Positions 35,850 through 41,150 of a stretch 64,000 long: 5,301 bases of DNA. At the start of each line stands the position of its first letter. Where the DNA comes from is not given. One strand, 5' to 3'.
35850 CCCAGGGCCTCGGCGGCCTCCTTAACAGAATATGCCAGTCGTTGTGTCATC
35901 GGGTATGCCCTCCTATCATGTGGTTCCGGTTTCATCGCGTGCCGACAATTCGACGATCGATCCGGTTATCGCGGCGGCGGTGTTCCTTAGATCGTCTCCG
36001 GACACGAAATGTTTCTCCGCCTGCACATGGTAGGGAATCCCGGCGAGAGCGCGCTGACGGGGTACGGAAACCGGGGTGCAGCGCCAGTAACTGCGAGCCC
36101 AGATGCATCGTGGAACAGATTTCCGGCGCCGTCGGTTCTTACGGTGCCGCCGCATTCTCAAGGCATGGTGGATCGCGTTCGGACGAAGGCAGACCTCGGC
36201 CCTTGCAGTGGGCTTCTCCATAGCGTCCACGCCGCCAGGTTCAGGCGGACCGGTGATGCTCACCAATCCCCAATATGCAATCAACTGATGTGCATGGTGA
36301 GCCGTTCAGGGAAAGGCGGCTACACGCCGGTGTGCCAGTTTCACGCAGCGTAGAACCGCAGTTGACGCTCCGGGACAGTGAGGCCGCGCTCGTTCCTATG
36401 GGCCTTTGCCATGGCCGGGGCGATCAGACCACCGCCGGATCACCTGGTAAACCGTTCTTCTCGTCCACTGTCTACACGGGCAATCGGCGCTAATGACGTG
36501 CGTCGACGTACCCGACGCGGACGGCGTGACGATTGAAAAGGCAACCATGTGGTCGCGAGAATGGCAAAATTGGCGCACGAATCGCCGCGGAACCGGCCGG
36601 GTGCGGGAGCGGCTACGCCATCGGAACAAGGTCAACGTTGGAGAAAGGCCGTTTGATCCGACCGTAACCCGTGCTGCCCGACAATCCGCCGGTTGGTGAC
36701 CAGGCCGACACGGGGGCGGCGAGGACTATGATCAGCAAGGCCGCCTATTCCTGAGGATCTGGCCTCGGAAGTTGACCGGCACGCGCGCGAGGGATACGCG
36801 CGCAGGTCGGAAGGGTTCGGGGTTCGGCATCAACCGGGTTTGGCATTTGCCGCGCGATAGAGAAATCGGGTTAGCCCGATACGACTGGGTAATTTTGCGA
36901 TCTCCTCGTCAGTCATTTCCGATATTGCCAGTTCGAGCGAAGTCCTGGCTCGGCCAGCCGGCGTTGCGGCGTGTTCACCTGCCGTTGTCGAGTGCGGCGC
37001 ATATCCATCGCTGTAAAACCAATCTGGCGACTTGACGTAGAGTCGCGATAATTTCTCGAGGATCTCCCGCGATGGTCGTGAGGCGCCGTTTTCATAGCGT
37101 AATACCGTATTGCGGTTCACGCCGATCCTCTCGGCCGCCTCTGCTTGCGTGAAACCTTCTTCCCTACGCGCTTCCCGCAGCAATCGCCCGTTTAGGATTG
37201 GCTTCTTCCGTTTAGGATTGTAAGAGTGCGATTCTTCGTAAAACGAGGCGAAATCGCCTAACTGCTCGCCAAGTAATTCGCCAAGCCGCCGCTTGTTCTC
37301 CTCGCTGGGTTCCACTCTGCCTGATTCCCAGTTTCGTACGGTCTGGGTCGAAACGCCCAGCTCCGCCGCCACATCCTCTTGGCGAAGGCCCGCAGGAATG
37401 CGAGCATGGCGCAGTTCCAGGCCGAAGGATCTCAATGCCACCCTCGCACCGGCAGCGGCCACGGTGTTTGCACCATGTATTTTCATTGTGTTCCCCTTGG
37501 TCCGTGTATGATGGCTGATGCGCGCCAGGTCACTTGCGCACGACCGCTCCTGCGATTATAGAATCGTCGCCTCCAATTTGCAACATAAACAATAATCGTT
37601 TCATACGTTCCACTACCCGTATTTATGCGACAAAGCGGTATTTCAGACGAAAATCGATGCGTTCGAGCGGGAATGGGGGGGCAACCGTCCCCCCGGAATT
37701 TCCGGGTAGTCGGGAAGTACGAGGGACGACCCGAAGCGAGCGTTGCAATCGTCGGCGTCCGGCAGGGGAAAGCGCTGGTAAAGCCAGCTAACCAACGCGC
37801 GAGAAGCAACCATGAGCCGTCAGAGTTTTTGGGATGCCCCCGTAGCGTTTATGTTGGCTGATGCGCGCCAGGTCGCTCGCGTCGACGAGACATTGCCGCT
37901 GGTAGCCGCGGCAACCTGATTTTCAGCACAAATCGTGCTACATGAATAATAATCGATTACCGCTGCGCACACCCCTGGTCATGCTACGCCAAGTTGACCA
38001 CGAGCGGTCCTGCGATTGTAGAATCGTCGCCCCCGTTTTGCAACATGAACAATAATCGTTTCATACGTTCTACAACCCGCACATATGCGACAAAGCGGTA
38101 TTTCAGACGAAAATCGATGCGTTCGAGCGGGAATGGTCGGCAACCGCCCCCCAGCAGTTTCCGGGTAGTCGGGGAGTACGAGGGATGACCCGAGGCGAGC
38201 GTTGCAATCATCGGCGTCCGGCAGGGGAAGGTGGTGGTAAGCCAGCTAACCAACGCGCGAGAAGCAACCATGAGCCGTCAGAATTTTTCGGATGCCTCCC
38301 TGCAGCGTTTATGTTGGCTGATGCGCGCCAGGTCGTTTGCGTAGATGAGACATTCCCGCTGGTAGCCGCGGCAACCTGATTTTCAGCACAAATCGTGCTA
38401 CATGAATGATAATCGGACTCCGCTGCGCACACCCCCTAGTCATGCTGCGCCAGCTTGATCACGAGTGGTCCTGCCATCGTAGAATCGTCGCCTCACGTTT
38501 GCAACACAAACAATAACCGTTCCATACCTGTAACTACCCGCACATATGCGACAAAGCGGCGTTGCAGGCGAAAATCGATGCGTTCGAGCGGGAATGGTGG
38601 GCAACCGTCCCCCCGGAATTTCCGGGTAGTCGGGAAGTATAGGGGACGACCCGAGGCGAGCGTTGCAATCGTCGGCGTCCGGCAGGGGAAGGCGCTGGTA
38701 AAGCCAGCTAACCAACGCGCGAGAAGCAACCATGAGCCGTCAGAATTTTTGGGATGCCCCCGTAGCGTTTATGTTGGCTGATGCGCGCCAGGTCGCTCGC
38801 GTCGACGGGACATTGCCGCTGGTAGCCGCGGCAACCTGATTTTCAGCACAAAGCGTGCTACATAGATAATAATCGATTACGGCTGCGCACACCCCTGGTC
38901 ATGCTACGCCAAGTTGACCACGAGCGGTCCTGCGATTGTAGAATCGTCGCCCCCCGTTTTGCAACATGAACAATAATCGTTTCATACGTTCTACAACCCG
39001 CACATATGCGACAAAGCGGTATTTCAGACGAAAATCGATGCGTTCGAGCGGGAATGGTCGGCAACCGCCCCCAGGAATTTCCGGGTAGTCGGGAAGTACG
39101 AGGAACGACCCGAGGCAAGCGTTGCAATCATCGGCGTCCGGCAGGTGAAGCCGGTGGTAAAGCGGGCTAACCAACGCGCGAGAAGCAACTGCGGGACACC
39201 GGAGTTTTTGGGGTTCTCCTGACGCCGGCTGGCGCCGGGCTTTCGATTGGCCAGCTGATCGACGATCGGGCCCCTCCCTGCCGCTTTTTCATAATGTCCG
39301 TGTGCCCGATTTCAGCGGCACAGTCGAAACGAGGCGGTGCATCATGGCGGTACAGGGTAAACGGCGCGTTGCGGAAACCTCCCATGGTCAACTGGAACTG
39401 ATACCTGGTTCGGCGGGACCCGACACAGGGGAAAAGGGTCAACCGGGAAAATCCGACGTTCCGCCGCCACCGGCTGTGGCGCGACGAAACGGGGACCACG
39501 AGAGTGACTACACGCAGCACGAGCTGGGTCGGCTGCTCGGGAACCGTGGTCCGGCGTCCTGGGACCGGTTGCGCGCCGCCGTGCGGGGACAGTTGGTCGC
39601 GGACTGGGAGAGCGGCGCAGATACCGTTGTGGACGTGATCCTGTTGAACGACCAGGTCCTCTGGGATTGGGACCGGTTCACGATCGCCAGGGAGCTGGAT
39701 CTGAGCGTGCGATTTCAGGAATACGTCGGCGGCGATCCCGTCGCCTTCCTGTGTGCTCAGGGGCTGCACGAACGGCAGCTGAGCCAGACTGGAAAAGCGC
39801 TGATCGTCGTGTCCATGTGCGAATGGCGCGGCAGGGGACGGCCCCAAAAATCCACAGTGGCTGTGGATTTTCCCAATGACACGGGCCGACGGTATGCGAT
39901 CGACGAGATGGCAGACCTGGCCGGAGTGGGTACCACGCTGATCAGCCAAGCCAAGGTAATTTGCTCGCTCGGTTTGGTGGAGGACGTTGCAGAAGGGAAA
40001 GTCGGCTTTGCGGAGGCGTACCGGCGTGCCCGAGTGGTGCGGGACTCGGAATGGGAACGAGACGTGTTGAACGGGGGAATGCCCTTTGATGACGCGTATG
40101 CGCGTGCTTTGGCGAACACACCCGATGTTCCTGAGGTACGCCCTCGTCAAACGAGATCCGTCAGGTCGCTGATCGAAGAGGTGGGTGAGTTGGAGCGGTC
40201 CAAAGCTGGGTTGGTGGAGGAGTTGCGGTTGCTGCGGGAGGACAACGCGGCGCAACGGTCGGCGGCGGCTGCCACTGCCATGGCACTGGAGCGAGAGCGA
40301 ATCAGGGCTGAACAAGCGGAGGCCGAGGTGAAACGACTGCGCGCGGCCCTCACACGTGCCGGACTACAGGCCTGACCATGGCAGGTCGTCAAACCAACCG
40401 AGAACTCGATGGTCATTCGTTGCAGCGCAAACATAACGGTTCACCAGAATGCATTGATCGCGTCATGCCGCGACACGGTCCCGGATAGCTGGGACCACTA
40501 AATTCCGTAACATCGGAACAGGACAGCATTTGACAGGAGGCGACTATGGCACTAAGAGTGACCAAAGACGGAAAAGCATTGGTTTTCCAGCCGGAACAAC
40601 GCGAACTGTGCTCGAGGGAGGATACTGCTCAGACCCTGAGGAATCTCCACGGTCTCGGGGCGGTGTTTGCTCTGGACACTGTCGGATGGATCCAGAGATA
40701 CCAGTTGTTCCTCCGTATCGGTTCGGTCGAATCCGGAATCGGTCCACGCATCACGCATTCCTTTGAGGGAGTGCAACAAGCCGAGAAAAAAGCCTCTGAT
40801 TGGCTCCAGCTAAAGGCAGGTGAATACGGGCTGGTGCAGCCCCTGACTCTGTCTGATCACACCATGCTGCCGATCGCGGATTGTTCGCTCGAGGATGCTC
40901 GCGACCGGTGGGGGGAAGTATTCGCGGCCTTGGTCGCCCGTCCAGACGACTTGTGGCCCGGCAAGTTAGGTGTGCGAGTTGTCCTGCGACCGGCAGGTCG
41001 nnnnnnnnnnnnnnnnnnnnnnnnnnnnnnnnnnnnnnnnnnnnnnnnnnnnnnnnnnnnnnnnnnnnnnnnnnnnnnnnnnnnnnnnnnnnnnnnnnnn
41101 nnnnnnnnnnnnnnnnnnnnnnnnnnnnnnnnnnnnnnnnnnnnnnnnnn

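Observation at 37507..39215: Four tandem 460-bp units, each a promoter-like site plus a ~260-nt conserved non-coding core, between an XRE regulator and a ParB-like gene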

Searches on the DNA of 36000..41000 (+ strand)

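Call 4: search_rna_families(source=window, start=36000, end=41000, threshold=evalue, max_evalue=10, show_alignments=3)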
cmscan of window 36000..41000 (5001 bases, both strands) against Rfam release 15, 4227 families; matches with E-value up to 10: 2.
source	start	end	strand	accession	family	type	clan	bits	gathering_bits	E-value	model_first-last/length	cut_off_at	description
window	38605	38726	-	RF01754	radC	Cis-reg;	-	17.9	40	2.9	1-149/149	no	radC RNA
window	39826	39894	-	RF00706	mir-263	Gene; miRNA;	CL00093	17.8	51.3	1.4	1-86/86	no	mir-263 microRNA precursor family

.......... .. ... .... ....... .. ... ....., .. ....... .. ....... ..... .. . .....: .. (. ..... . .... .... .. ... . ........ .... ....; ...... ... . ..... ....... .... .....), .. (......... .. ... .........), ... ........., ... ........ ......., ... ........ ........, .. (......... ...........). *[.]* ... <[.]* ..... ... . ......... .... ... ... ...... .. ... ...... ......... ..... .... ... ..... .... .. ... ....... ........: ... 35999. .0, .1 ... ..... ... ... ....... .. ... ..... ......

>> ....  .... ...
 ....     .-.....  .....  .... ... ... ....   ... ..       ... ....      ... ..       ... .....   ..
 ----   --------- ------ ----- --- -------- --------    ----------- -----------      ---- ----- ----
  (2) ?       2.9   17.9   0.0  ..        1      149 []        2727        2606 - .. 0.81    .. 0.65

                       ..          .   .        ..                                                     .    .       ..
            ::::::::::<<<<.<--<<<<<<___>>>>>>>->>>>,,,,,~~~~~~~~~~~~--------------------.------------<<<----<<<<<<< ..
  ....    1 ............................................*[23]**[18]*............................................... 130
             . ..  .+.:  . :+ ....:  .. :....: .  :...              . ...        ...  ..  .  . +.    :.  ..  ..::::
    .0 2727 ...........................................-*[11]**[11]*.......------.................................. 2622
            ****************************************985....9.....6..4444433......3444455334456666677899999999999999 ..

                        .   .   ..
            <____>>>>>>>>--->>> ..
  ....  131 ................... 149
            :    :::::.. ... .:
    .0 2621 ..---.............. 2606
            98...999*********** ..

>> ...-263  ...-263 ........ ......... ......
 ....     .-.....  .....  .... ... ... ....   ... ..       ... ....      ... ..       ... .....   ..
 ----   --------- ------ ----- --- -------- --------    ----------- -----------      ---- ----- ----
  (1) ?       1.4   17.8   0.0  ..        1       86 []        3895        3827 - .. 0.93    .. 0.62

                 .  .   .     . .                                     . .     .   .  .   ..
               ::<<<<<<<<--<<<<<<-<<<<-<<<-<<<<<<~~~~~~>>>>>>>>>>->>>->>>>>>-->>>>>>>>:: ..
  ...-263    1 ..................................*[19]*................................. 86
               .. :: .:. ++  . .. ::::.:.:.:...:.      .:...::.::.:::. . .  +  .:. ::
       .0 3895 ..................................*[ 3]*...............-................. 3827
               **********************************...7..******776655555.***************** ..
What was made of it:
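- On Known RNA family (Rfam): The best E-value-mode hit in 36000-41000 is radC at 17.9 bits against a gathering score of 40, E 2.9 (call 4).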

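Call 71: search_dna_similar(query=window:38309-38768:+, collection=plasmids, mode=distant, max_rows=5)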
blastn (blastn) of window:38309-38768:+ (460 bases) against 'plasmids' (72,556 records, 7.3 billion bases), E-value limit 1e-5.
No match.

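Call 72: search_dna_similar(query=window:38309-38768:+, collection=phages, mode=distant, max_rows=5)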
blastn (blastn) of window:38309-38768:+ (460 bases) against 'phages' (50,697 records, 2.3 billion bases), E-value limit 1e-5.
No match.
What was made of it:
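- Tried and rejected: Phage and plasmid collections: no DNA match to the unit (calls 71, 72).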

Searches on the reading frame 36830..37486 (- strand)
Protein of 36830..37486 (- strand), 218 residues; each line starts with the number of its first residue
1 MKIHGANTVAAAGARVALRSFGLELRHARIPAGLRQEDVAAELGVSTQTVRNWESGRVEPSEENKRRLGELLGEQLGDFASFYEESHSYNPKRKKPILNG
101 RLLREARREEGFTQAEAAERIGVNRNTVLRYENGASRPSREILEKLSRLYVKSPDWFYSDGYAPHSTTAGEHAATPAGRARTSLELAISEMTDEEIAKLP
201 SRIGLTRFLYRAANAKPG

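Call 10: search_protein_families(library=pfam, proteins=[window:36830-37486:-], max_evalue=0.01)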
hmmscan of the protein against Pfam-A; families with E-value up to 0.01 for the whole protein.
window:36830-37486:- (218 aa): 30 families (the best 25 are shown)
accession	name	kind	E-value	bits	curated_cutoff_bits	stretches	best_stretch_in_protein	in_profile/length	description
PF01381.28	HTH_3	-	6.9e-29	100.1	23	2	103-157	1-55/55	Helix-turn-helix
PF13560.12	HTH_31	-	4e-25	88.4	27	2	100-150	3-54/64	Helix-turn-helix domain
PF12844.13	HTH_19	-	1.6e-15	57.2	30.2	2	100-158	1-59/64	Helix-turn-helix domain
PF13384.12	HTH_23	-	6.7e-10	38.9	24.6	2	30-53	16-37/50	Homeodomain-like domain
PF08281.18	Sigma70_r4_2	-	2.5e-08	33.9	25.7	1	106-128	21-43/54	Sigma-70, region 4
PF13413.12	HTH_25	-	5.6e-08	32.9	24.6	1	25-59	2-36/62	Helix-turn-helix domain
PF13443.12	HTH_26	-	1.6e-07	31.9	22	1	103-148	2-48/63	Cro/C1-type HTH DNA-binding domain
PF04545.22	Sigma70_r4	-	1.4e-06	28.1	24.1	0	106-132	15-41/50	Sigma-70, region 4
PF15731.11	MqsA_antitoxin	-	1.8e-06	28.5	30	1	86-155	57-125/131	Antitoxin component of bacterial toxin-antitoxin system, MqsA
PF00376.29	MerR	-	3.6e-06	27.1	28.2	1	38-55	4-21/38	MerR family regulatory protein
PF12728.13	HTH_17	-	2.8e-05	24.7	27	0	37-53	5-21/51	Helix-turn-helix domain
PF13412.12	HTH_24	-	4.3e-05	23.4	21.9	0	101-131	7-37/48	Winged helix-turn-helix DNA-binding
PF13518.12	HTH_28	-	4.6e-05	23.9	25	0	33-55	12-34/52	Helix-turn-helix domain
PF20432.4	Xre-like-HTH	-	4.9e-05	24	25.8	1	101-149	13-61/63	Antitoxin Xre-like helix-turn-helix domain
PF01527.26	HTH_Tnp_1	-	0.00031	21.3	24.1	0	32-55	22-45/75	Transposase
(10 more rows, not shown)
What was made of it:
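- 36830..37486 (-): XRE-family regulator gene, 218 aa with two HTH_3 domains, divergent from the array. Pfam HTH_3 at 6.9e-29 with two matched stretches (call 10).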

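Call 52: search_protein_families(library=phrogs, proteins=[window:36830-37486:-], max_evalue=0.01)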
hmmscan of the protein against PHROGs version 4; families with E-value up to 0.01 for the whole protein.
window:36830-37486:- (218 aa): 81 families (the best 25 are shown)
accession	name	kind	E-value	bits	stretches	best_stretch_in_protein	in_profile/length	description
phrog_8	-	transcription regulation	2.2e-24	87.5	2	100-158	78-136/346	transcriptional regulator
phrog_2439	-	transcription regulation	2.8e-22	80.1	2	98-164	7-73/367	transcriptional regulator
phrog_3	-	transcription regulation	5.1e-22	80.2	2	99-170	89-158/430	transcriptional repressor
phrog_2328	-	transcription regulation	5.7e-20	72.4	2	103-195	20-112/128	transcriptional repressor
phrog_4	-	transcription regulation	2.7e-17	63.8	2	94-161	133-195/400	transcriptional repressor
phrog_2104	-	unknown function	2.9e-16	60.5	2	24-68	43-87/103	-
phrog_1373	-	transcription regulation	5.3e-15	56.8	2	99-146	64-111/166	transcriptional regulator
phrog_2967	-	transcription regulation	5.4e-15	56.5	2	103-157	15-69/225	transcriptional regulator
phrog_4836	-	transcription regulation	5.5e-15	56.4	2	16-63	71-118/194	CII-like regulator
phrog_7241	-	transcription regulation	4.1e-12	47.2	2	99-154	62-117/122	transcriptional regulator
phrog_5823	-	transcription regulation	6.9e-12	46.2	2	20-86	6-73/404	transcriptional regulator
phrog_6962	-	unknown function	1.8e-11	45.1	2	100-138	3-41/73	-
phrog_6499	-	transcription regulation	4.4e-11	43.4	2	104-151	12-65/157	transcriptional regulator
phrog_7950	-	transcription regulation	8.2e-11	42.8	1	24-55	11-42/68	transcriptional repressor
phrog_6831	-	transcription regulation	8.9e-11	42.6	1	108-152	15-60/68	transcriptional regulator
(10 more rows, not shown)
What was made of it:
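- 36830..37486 (-): PHROGs families of transcriptional repressors and regulators (call 52).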
